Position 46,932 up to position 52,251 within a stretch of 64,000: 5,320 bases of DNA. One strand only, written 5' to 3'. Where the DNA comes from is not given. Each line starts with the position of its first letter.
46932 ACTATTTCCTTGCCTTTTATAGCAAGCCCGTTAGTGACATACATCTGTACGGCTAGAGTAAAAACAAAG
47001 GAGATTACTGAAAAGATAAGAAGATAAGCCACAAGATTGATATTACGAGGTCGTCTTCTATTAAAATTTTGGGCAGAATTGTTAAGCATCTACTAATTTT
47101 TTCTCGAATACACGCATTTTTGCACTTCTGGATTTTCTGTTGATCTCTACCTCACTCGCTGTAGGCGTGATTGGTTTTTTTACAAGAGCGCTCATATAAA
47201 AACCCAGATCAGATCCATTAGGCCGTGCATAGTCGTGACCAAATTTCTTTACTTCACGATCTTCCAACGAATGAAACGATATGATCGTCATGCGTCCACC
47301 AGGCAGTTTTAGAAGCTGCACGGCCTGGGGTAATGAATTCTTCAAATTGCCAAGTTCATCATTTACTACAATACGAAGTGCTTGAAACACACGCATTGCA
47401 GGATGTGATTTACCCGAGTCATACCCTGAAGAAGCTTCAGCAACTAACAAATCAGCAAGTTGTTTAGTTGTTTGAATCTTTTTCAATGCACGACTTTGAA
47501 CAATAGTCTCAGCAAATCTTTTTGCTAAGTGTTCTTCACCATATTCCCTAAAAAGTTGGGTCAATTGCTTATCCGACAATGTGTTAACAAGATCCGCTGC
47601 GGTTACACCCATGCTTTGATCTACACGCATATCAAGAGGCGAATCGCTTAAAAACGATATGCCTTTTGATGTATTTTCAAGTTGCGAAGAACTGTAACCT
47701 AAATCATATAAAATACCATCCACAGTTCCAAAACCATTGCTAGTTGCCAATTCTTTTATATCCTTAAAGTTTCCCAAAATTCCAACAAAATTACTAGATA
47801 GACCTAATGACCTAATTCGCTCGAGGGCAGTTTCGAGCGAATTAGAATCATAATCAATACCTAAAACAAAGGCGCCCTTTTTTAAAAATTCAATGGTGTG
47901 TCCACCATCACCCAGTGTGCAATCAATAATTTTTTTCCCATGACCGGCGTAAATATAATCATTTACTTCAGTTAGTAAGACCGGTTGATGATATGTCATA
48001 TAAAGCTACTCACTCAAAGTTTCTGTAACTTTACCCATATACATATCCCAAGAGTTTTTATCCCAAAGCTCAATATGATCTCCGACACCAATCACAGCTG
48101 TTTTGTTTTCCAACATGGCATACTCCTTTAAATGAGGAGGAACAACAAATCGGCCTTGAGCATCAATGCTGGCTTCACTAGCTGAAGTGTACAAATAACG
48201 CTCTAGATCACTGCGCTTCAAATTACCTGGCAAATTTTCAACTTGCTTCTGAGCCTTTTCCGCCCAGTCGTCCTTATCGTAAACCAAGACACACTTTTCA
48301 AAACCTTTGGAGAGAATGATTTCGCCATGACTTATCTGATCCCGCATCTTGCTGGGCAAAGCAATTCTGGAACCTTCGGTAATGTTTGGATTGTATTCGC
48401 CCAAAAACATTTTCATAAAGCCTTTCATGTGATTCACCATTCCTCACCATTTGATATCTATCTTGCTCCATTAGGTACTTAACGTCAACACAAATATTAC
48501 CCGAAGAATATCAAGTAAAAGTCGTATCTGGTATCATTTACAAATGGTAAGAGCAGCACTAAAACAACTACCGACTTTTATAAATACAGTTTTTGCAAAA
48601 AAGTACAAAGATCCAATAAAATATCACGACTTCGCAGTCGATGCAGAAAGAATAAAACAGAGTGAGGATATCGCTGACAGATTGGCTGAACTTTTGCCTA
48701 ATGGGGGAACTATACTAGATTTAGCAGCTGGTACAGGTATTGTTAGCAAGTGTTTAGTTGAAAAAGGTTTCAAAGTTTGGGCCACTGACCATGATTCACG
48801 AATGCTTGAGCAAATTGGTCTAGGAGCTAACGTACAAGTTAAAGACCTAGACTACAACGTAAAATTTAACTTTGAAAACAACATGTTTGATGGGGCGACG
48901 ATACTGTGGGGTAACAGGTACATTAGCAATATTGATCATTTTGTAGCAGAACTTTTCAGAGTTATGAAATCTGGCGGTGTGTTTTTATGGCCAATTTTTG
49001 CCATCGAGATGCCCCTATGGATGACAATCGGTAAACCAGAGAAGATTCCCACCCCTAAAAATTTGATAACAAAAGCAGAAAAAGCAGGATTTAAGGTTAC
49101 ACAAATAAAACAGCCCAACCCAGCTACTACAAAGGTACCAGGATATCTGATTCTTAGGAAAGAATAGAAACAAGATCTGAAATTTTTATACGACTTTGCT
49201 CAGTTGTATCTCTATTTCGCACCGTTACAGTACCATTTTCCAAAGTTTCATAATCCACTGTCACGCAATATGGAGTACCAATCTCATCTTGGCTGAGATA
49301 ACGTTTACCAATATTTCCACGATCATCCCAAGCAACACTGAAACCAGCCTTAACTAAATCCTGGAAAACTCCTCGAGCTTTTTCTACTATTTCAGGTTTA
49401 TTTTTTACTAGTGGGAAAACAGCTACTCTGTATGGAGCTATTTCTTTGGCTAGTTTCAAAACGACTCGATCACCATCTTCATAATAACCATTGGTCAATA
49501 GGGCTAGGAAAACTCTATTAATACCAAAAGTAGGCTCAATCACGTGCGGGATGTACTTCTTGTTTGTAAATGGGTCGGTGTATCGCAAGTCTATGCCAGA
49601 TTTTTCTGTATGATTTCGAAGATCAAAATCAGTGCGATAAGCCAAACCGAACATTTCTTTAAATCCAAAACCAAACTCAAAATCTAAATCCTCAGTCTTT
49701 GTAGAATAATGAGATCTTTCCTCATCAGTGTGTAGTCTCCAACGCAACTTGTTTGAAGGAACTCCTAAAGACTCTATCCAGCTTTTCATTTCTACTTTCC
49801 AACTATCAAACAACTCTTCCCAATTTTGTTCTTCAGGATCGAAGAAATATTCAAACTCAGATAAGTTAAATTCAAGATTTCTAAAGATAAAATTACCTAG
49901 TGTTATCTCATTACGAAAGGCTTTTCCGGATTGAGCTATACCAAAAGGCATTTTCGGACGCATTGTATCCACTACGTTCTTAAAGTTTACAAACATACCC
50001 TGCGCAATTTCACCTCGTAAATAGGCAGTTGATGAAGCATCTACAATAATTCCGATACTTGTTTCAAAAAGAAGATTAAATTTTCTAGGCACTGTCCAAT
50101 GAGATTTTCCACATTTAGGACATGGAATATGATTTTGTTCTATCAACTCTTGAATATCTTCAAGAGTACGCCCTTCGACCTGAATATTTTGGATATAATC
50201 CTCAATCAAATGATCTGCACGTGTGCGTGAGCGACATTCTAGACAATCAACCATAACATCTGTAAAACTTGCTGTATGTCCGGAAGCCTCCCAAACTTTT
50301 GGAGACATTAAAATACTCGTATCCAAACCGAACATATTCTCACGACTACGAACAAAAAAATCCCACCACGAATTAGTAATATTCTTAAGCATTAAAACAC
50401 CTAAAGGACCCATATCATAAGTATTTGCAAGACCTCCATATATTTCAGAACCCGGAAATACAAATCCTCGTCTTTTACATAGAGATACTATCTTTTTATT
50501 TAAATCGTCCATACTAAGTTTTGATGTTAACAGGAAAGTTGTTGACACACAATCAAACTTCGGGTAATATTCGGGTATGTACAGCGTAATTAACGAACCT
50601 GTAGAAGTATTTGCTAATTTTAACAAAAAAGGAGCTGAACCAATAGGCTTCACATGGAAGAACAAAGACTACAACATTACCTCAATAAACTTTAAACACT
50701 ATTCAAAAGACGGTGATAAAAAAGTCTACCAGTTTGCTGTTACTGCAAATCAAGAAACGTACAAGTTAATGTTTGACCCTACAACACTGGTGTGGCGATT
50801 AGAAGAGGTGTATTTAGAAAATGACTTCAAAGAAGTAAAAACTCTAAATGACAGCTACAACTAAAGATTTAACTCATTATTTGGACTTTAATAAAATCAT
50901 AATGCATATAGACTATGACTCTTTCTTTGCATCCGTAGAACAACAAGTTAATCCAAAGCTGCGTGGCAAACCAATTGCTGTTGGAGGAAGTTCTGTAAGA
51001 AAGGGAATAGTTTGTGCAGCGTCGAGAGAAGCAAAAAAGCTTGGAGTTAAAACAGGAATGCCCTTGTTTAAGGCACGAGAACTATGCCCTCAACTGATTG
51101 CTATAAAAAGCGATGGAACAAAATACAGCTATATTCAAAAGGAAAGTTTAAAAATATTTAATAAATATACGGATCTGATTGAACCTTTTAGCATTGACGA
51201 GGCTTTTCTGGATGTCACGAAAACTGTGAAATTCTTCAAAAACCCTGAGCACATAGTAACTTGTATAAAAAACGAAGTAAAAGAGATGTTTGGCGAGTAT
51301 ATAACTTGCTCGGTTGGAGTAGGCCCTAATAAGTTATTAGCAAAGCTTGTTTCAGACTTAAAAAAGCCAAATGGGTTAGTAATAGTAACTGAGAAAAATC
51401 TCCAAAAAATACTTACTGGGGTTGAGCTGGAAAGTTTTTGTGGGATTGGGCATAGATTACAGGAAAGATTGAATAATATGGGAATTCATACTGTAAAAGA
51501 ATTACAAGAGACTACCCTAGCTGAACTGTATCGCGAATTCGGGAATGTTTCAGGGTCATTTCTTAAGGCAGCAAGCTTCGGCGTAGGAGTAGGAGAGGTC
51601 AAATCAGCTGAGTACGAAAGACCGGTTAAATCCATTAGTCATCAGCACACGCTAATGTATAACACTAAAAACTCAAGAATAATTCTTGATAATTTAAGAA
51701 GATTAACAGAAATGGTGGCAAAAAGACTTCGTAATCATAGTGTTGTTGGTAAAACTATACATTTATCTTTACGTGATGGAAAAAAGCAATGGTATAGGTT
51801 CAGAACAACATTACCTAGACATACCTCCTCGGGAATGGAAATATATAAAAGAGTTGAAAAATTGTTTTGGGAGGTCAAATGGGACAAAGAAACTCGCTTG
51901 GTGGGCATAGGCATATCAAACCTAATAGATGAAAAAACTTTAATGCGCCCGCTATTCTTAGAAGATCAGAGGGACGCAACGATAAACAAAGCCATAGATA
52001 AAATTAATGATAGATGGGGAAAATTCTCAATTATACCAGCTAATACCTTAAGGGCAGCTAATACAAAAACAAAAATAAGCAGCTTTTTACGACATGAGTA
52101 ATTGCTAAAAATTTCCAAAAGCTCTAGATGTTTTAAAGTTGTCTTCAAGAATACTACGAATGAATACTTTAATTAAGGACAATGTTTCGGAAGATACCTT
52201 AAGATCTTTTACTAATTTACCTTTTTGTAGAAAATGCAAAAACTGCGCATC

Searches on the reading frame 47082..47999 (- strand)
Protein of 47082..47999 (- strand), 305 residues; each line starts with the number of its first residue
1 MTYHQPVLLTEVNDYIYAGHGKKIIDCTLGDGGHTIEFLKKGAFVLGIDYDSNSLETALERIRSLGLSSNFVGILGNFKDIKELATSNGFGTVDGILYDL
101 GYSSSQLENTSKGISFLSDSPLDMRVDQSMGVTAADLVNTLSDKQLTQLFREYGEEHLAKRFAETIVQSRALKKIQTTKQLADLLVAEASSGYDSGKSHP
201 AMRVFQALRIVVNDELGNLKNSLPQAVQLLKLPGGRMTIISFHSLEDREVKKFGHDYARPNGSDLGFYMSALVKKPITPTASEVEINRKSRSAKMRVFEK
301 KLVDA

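Call 43: search_protein_families(library=pfam, proteins=[window:47082-47999:-], max_evalue=0.01)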
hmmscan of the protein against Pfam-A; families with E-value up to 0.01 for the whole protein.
window:47082-47999:- (305 aa): 4 families
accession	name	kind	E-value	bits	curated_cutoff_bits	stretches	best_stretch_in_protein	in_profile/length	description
PF01795.25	Methyltransf_5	-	1.8e-89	300.7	27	1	3-301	3-309/309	MraW methylase family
PF13847.12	Methyltransf_31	-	7.1e-06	26.2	27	1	21-90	4-75/145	Methyltransferase domain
PF09445.16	Methyltransf_15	-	4.8e-05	23.4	22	1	22-84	2-64/165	RNA cap guanine-N2 methyltransferase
PF13649.12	Methyltransf_25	-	0.00043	21.4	27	1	24-80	1-57/97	Methyltransferase domain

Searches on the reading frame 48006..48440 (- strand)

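Call 43: search_protein_families(library=pfam, proteins=[window:48006-48440:-], max_evalue=0.01)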
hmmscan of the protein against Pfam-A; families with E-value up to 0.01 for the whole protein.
window:48006-48440:- (144 aa): 1 family
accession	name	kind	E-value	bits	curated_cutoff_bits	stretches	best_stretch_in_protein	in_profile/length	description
PF02381.23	MraZ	-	3.3e-23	81.9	23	2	84-139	2-57/72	MraZ protein, putative antitoxin-like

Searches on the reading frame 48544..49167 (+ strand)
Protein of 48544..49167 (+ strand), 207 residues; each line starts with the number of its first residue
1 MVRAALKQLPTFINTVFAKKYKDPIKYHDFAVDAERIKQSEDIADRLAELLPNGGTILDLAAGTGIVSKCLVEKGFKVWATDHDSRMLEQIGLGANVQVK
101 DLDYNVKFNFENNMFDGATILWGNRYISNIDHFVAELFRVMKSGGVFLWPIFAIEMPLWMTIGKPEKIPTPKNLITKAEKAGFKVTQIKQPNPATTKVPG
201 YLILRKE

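Call 43: search_protein_families(library=pfam, proteins=[window:48544-49167:+], max_evalue=0.01)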
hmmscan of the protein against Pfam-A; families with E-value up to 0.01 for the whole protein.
window:48544-49167:+ (207 aa): 6 families
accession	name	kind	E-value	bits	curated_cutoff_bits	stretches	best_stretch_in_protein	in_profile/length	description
PF08241.18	Methyltransf_11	-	9.7e-10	39.4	21.2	1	58-148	1-94/95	Methyltransferase domain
PF13649.12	Methyltransf_25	-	2.4e-09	38.2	27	1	57-145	1-97/97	Methyltransferase domain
PF01209.24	Ubie_methyltran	-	6.7e-09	35.9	20.1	1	53-148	47-150/233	ubiE/COQ5 methyltransferase family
PF13489.12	Methyltransf_23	-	1.1e-07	32.2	27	1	41-186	10-162/164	Methyltransferase domain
PF07021.18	MetW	-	0.00026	21.1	21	1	47-144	7-105/193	Methionine biosynthesis protein MetW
PF08242.18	Methyltransf_12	-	0.0013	19.9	30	1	58-147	1-98/98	Methyltransferase domain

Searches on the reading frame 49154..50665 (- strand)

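Call 8: search_protein_families(library=pfam, proteins=[window:49154-50665:-], max_evalue=0.001)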
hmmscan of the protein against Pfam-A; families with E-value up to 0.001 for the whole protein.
window:49154-50665:- (503 aa): 2 families
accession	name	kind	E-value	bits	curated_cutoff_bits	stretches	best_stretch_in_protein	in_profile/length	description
PF03129.25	HGTP_anticodon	-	1.7e-23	83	21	1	414-502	2-91/94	Anticodon binding domain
PF00587.30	tRNA-synt_2b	-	1.1e-06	29.3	29.3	1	216-391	13-177/179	tRNA synthetase class II core domain (G, H, P, S and T)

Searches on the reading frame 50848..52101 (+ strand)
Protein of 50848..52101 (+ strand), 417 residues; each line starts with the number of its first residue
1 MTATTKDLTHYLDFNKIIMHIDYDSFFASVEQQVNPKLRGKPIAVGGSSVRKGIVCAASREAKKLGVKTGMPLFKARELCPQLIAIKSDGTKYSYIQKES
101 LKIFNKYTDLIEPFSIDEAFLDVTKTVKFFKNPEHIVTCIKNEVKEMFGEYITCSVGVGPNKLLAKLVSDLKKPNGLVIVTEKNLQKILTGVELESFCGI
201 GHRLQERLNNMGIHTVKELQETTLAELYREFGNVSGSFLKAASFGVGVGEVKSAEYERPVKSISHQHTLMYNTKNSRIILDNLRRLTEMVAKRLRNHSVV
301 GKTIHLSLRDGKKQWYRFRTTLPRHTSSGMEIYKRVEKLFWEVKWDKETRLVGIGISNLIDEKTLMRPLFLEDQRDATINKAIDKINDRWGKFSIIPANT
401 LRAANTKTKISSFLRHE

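Call 8: search_protein_families(library=pfam, proteins=[window:50848-52101:+], max_evalue=0.001)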
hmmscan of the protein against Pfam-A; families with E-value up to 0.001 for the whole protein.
window:50848-52101:+ (417 aa): 5 families
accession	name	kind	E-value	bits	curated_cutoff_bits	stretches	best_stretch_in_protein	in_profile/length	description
PF00817.25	IMS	-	1.9e-48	164.6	23.2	1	21-170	1-148/148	impB/mucB/samB family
PF11799.13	IMS_C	-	6.4e-18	65.6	20.7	1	261-363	2-103/109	impB/mucB/samB family C-terminal domain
PF21999.2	IMS_HHH_1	-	5e-10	40.1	27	1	199-239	5-45/53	DNA polymerase-iota, thumb domain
PF11731.14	Cdd1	-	0.00034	21.2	25.5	0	193-236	7-50/86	Pathogenicity locus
PF11798.14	IMS_HHH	-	0.00065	20.2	24.4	0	184-213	3-32/32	IMS family HHH motif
